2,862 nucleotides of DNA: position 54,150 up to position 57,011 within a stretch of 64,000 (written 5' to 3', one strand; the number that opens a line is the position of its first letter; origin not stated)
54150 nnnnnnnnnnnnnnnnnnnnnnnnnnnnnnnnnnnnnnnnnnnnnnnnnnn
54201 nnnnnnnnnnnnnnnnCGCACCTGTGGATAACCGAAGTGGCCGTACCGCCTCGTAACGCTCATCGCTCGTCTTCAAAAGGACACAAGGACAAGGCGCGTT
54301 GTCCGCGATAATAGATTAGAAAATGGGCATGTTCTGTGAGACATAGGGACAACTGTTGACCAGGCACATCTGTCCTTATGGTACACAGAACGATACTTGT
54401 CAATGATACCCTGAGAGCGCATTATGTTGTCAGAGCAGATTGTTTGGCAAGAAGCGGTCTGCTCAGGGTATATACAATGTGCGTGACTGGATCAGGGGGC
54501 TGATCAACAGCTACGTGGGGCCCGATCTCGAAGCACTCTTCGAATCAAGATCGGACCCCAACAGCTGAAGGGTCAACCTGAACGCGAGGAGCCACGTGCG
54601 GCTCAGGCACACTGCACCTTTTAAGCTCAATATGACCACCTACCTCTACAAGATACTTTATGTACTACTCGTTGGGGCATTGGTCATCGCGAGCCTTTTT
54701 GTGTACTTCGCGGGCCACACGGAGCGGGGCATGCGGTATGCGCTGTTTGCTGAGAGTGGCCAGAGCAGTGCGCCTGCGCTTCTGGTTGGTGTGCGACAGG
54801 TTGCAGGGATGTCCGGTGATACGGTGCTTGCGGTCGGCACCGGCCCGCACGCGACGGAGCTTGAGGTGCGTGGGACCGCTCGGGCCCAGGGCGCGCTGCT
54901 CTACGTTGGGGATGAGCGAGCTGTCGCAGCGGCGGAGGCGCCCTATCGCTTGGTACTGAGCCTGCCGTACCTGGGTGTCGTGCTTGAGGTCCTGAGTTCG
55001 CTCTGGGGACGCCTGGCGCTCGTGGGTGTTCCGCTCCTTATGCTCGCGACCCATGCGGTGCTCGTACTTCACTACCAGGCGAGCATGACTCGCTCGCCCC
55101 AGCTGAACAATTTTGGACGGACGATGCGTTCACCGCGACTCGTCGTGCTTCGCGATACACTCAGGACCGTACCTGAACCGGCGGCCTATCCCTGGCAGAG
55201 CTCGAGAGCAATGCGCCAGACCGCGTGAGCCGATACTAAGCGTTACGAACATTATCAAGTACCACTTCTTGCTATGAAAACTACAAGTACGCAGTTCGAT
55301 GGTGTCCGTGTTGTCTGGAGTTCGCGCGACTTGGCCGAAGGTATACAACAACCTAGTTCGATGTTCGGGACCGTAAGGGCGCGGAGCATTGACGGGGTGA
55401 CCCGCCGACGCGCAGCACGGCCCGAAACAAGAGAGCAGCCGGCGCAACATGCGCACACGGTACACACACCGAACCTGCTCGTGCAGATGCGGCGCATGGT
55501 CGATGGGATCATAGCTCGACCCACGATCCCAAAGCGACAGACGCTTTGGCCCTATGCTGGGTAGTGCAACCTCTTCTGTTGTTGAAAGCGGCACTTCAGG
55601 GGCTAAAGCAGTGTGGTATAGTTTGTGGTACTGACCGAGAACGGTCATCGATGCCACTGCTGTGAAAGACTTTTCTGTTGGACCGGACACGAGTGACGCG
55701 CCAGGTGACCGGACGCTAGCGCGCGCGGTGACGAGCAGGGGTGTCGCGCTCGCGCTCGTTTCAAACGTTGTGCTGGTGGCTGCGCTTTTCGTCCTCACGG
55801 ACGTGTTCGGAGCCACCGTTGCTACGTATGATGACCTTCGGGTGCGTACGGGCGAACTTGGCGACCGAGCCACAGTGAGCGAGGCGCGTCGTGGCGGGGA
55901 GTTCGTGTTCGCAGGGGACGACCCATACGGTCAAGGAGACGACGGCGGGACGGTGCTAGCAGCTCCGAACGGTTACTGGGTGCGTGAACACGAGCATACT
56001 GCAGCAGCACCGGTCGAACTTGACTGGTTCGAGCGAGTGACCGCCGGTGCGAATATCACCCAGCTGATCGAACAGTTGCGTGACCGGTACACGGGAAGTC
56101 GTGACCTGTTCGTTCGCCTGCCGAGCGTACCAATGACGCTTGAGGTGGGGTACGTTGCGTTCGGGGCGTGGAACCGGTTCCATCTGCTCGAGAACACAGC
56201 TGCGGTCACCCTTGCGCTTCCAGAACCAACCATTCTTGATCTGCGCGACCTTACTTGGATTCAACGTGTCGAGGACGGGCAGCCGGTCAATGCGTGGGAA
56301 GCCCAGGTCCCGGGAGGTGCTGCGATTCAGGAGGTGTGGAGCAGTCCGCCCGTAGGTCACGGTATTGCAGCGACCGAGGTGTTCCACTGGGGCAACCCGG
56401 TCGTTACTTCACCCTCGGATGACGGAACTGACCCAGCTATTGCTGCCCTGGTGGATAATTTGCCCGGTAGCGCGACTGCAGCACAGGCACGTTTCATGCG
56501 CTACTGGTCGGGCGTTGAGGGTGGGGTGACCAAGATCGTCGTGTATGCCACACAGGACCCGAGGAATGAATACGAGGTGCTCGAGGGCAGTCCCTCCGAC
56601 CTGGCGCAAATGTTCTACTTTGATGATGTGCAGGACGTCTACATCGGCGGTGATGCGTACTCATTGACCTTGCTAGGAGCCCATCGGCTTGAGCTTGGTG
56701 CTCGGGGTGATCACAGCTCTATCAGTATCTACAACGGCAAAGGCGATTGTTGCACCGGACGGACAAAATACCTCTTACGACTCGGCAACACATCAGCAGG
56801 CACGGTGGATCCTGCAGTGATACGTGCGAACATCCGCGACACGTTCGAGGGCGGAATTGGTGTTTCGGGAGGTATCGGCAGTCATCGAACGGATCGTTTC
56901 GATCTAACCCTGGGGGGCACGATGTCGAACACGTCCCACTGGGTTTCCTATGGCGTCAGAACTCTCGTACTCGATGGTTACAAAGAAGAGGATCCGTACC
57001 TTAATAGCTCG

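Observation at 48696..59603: Expanded SipW/TasA-type surface-fibre locus: three cognate substrates, two S26B-like proteins and a 1313-aa LamG protein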

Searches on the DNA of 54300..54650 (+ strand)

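Call 80: search_rna_families(source=window, start=54300, end=54650, threshold=evalue, max_evalue=10, show_alignments=2)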
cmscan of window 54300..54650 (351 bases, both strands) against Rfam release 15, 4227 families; matches with E-value up to 10: 9.
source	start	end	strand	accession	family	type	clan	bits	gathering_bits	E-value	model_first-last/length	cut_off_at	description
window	54518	54557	-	RF03833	mir-5928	Gene; miRNA;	-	21.5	59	0.064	1-75/75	no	mir-5928 microRNA precursor family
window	54495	54581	-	RF00836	mir-250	Gene; miRNA;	-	18.7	58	0.096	1-81/81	no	mir-250 microRNA precursor family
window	54404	54473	+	RF03883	mir-9256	Gene; miRNA;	-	17.9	80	0.59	1-67/67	no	mir-9256 microRNA precursor family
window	54498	54578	-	RF03769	mir-3913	Gene; miRNA;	-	17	100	1.1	1-100/100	no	mir-3913 microRNA precursor family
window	54522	54620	-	RF02133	HOXB13-AS1_2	Gene; lncRNA;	-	16.7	40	0.13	1-81/81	no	HOXB13 antisense RNA 1 conserved region 2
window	54404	54473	-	RF03883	mir-9256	Gene; miRNA;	-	15.2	80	3.4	1-67/67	no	mir-9256 microRNA precursor family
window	54563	54627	+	RF02726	sno_ZL63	Gene; snRNA; snoRNA; CD-box;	-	13.9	50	5.6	1-43/43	no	Small nucleolar RNA ZL63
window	54329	54393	+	RF02019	mir-1265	Gene; miRNA;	-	13.8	79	7.3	1-82/82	no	mir-1265 microRNA precursor family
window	54421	54571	-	RF01953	SOX2OT_exon3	Gene; lncRNA;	-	10.7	70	0.54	142-276/276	no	SOX2 overlapping transcript exon 3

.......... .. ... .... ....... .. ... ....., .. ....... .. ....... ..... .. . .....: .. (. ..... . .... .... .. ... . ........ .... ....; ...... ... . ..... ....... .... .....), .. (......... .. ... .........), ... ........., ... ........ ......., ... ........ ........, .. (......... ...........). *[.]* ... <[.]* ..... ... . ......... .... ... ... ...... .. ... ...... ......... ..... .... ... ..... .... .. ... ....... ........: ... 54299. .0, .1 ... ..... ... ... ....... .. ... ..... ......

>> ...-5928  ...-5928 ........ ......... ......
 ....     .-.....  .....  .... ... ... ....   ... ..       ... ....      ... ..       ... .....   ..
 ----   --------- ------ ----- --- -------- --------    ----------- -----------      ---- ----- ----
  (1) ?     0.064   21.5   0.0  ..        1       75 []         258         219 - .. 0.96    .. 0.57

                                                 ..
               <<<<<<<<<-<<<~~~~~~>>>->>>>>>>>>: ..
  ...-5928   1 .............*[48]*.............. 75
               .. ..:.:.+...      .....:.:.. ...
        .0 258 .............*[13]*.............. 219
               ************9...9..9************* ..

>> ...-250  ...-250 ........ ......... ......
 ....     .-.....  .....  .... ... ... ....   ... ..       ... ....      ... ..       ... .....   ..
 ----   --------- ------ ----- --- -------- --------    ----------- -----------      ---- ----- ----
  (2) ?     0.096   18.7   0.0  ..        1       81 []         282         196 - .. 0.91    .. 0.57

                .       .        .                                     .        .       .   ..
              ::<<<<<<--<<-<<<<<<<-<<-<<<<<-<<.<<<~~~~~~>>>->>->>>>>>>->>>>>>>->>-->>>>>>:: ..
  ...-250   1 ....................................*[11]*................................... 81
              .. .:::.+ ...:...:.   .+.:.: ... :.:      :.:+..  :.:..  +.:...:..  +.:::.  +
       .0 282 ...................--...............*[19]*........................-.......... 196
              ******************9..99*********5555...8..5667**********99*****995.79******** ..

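Call 97: build_rna_model(alignment_id=A8, structure=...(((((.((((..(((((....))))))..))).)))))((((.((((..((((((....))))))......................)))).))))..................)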
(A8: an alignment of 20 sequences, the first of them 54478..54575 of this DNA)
Model R1 built from alignment A8 (20 sequences, 117 columns); structure: as given.
model positions 95; base pairs 28; branch points 1; effective number of sequences 1.4; information 0.601 bits per position. Calibrated on 0.2 Mb of random sequence (short: E-values are rough).
structure used (alignment columns):
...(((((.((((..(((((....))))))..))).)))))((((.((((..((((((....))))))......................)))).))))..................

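Call 98: search_with_rna_model(model_id=R1, sources=[window, L002, L006, L007, L008, L010, L012, L013, L015, L016, L017, L018, L019, L020, L021, L022, L023, L024, L025, L026, L027, L028, L029, L030, L031, L032, L033, L034, L035, L036, L037, L038, L039], max_evalue=1)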
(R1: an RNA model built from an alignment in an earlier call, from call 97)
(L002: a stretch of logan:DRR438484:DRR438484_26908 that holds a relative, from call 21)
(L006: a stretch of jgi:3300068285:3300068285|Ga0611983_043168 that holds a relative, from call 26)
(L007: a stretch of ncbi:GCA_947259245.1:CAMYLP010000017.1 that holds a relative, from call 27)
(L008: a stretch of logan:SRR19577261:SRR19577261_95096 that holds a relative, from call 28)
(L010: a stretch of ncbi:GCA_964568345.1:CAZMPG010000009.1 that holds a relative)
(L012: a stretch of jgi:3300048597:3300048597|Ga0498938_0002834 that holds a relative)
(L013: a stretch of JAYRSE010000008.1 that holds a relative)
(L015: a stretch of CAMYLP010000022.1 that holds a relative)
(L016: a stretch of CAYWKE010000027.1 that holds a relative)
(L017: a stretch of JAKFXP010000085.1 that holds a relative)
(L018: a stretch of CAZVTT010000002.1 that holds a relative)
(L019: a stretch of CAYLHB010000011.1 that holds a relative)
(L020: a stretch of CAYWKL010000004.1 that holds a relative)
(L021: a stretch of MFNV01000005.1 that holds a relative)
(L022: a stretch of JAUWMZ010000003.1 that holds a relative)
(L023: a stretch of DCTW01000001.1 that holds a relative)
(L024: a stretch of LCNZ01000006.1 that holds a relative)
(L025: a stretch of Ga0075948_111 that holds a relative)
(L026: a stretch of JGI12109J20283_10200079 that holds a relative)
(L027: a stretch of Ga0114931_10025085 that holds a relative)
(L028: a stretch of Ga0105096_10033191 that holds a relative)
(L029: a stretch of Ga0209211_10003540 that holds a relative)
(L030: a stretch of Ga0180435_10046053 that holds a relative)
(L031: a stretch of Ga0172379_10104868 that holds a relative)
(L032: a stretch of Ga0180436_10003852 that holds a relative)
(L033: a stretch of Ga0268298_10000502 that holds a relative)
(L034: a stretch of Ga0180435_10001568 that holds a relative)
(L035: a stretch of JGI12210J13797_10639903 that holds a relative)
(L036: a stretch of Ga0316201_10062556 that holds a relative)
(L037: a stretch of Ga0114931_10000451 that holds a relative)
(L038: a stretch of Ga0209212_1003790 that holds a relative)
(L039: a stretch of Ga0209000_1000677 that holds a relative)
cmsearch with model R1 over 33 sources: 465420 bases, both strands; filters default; matches with E-value up to 1: 24.
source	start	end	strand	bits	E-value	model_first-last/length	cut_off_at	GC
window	54478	54572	+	102.8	1.2e-17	1-95/95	no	0.58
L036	714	806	+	101.5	2.2e-17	1-95/95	no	0.58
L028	1099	1193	-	101.4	2.3e-17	1-95/95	no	0.58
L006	754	848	+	100.2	4.1e-17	1-95/95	no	0.6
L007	9899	9992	+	100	4.4e-17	1-95/95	no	0.57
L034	2639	2733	+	99.6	5.4e-17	1-95/95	no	0.58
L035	5398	5492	-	99.2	6.3e-17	1-95/95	no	0.57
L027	6405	6497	-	99.2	6.5e-17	1-95/95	no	0.55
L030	2380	2472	-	97.9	1.1e-16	1-95/95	no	0.54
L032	2138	2230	-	97.9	1.1e-16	1-95/95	no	0.54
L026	4845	4940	-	97.9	1.2e-16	1-95/95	no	0.59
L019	6069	6161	+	96.9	1.8e-16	1-95/95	no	0.67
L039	8776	8868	-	96.3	2.3e-16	1-95/95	no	0.56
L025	626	718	-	94.6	5.1e-16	1-95/95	no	0.57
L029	2775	2867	-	94.6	5.1e-16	1-95/95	no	0.57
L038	2293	2385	-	94.2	6e-16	1-95/95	no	0.59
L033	8237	8327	-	93.8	7.4e-16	1-95/95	no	0.64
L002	9847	9940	+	92.8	1.1e-15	1-95/95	no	0.63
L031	1266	1362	+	89.4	5.3e-15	1-95/95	no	0.49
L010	5821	5908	+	88.6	7.5e-15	1-95/95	no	0.56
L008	9862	9971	+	85.9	2.5e-14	1-95/95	no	0.57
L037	3362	3461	-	81.2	2.1e-13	1-95/95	no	0.57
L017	3790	3886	+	50.3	2.3e-07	1-95/95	no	0.55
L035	5374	5467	+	16.5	0.94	1-95/95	no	0.57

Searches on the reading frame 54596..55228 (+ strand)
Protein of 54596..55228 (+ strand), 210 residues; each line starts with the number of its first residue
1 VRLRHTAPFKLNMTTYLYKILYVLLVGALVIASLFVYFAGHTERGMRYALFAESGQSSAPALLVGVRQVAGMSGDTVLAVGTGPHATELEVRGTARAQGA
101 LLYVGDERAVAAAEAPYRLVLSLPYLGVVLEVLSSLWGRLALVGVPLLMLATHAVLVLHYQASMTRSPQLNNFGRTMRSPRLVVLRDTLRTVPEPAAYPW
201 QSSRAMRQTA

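Call 3: search_protein_families(library=pfam, proteins=[window:54596-55228:+], max_evalue=0.1)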
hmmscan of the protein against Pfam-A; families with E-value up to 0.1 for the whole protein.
window:54596-55228:+ (210 aa): 0 families

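Call 4: search_protein_families(library=ncbifam, proteins=[window:54596-55228:+], max_evalue=0.1)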
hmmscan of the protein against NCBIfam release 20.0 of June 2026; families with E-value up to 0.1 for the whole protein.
window:54596-55228:+ (210 aa): 0 families

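Call 18: search_protein_representatives(protein=window:54596-55228:+)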
Query: 210 residues. Proteins with E-value up to 0.001 (for the whole library): 6; up to 1e-10: 2; up to 1e-30: 1. The best 6 are listed.
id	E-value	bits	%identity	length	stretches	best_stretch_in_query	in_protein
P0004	1.5e-128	442.1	100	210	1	1-210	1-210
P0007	1.6e-16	76.7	39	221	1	16-166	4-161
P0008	9.3e-06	41.6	39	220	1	69-153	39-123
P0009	2.8e-04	36.8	33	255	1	15-166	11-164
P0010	3.8e-04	36.4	32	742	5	33-98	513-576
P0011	6.4e-04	35.6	32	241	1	13-159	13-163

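Call 21: find_encoding_contigs(protein=P0007, flank=10000, max_places=4)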
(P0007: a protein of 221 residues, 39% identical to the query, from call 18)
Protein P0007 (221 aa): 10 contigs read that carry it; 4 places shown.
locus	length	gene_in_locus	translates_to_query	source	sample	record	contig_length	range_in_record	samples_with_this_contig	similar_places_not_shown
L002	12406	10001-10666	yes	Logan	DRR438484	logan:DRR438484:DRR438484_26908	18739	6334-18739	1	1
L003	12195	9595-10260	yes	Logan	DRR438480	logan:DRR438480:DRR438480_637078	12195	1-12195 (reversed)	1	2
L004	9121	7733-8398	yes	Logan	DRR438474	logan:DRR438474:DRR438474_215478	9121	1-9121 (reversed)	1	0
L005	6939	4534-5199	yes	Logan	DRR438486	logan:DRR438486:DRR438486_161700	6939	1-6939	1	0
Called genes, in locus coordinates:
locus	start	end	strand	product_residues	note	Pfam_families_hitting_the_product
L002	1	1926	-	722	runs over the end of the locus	PF00133:tRNA-synt_1, PF01406:tRNA-synt_1e (faint), PF09334:tRNA-synt_1g, PF00133:tRNA-synt_1, PF08264:Anticodon_1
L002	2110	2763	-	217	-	PF01797:Y1_Tnp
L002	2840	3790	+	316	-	-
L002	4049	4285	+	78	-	-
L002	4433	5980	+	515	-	PF12389:Peptidase_M73 (weak)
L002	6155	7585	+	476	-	-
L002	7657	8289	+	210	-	-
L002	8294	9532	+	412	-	-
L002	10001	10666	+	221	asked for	-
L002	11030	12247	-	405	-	PF00814:TsaD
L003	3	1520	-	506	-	?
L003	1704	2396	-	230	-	PF01797:Y1_Tnp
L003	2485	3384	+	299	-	-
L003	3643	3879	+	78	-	-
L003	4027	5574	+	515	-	PF12389:Peptidase_M73 (weak)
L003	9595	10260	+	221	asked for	-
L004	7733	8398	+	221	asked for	-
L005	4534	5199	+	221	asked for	-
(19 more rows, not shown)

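Call 26: find_encoding_contigs(protein=P0008, flank=10000, max_places=2)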
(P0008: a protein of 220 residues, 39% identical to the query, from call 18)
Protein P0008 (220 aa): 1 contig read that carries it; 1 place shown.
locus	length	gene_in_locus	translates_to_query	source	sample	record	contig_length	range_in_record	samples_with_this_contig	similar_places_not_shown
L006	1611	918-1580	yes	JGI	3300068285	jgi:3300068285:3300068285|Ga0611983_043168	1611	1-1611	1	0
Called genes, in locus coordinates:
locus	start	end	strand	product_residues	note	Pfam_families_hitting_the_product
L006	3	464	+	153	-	?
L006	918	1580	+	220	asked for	-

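Call 27: find_encoding_contigs(protein=P0009, flank=10000, max_places=2)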
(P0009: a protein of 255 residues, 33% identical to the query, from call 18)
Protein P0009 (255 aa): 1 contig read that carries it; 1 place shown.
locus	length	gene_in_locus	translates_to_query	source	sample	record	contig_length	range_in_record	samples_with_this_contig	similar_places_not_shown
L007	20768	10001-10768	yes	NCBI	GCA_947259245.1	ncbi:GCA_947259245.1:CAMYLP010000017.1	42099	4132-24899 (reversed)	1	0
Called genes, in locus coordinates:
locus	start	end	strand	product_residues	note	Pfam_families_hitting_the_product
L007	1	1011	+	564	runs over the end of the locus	PF03023:MurJ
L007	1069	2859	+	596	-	PF00009:GTP_EFTU, PF03144:GTP_EFTU_D2, PF22042:EF-G_D2 (weak), PF14492:EFG_III (weak), PF00679:EFG_C, PF06421:LepA_C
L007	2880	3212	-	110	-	-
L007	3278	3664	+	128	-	PF04977:DivIC (weak)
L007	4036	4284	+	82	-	PF05768:Glrx-like (faint), PF00462:Glutaredoxin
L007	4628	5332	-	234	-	PF00702:Hydrolase, PF13419:HAD_2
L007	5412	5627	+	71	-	-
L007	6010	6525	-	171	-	PF00011:HSP20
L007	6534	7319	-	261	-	PF13367:PrsW-protease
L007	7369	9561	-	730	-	PF00133:tRNA-synt_1, PF01406:tRNA-synt_1e (faint), PF09334:tRNA-synt_1g, PF00133:tRNA-synt_1, PF08264:Anticodon_1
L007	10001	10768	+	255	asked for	-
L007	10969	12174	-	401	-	PF00814:TsaD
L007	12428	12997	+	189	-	PF01300:Sua5_yciO_yrdC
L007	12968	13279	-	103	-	PF11127:YgaP-like_TM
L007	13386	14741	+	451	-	PF00989:PAS (weak), PF08448:PAS_4, PF00512:HisKA, PF02518:HATPase_c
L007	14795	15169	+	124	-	PF00072:Response_reg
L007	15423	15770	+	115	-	-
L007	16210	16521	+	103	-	-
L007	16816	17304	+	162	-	-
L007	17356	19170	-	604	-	PF00561:Abhydrolase_1 (faint), PF12697:Abhydrolase_6 (weak), PF00326:Peptidase_S9, PF12146:Hydrolase_4 (weak), PF02230:Abhydrolase_2 (faint)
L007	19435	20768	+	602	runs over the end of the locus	PF09972:DUF2207, PF20990:DUF2207_C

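Call 28: find_encoding_contigs(protein=P0011, flank=10000, max_places=2)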
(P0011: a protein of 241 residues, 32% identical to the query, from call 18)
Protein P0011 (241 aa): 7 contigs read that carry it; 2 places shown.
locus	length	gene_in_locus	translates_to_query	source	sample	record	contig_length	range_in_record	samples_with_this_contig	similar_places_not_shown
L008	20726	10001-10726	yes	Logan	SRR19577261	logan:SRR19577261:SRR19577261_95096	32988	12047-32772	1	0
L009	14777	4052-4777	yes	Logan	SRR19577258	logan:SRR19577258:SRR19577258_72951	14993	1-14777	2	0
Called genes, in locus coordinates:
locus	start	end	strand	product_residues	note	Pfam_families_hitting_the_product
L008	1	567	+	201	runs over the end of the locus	-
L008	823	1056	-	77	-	-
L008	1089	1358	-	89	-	-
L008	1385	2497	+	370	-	PF14403:CP_ATPgrasp_2 (weak)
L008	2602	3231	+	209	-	PF12686:DUF3800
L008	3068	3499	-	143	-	-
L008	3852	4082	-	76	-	-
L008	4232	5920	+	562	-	PF12389:Peptidase_M73 (faint)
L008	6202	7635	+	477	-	-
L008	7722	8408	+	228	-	-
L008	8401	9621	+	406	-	-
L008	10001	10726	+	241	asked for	-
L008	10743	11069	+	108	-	-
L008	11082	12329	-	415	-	PF00814:TsaD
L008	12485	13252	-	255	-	-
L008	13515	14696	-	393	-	PF07690:MFS_1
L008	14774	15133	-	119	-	PF05635:23S_rRNA_IVP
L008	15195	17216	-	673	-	PF00753:Lactamase_B, PF12706:Lactamase_B_2, PF23023:Anti-Pycsar_Apyc1 (faint), PF22505:RNase_J_b_CASP, PF17770:RNase_J_C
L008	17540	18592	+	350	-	PF00044:Gp_dh_N, PF02800:Gp_dh_C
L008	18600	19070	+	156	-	PF02502:LacAB_rpiB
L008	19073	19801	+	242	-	PF00834:Ribul_P_3_epim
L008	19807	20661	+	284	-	PF13292:DXP_synthase_N, PF00456:Transketolase_N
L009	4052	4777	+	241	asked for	-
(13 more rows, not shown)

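Call 41: search_protein_families(library=pfam, proteins=[window:54596-55228:+], max_evalue=10)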
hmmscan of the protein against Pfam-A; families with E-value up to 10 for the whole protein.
window:54596-55228:+ (210 aa): 0 families

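Call 57: predict_structure(alignment_id=A1)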
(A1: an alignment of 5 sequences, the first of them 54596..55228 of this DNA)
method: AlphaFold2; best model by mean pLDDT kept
length: 210 residues; sequences in the alignment: 5
mean_pLDDT: 68.9   pTM: 0.48
mean pLDDT of the five models: 68.9, 65.9, 63.9, 63.1, 50.0
residues with pLDDT >= 90: 7; 70-90: 123; 50-70: 21; < 50: 59
segments of 3 or more residues with pLDDT < 50: 4-10, 40-45, 167-210
pLDDT, mean of each block of 10 residues (from residue 1): 46 72 76 63 59 77 83 87 84 88 86 87 83 77 75 80 57 43 42 41 41
secondary structure, 60 per line:
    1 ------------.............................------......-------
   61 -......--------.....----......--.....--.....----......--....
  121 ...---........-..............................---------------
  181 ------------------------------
elements in order: H13-41 E48-53 E62-67 E76-80 E85-90 E93-97 E100-104 E109-111 E117-123 H127-134 H136-165

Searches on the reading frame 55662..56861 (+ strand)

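Call 41: search_protein_families(library=pfam, proteins=[window:55662-56861:+], max_evalue=10)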
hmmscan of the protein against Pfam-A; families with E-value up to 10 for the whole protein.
window:55662-56861:+ (400 aa): 1 family
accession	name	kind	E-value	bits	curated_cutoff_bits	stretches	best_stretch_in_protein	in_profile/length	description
PF24145.1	K1-lyase_N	-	0.12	12.9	27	1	93-111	51-69/72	K1 capsule-specific polysaccharide lyase, N-terminal domain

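Call 66: search_protein_families(library=ncbifam, proteins=[window:55662-56861:+], max_evalue=1)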
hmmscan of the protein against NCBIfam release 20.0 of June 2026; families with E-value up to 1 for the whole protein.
window:55662-56861:+ (400 aa): 0 families
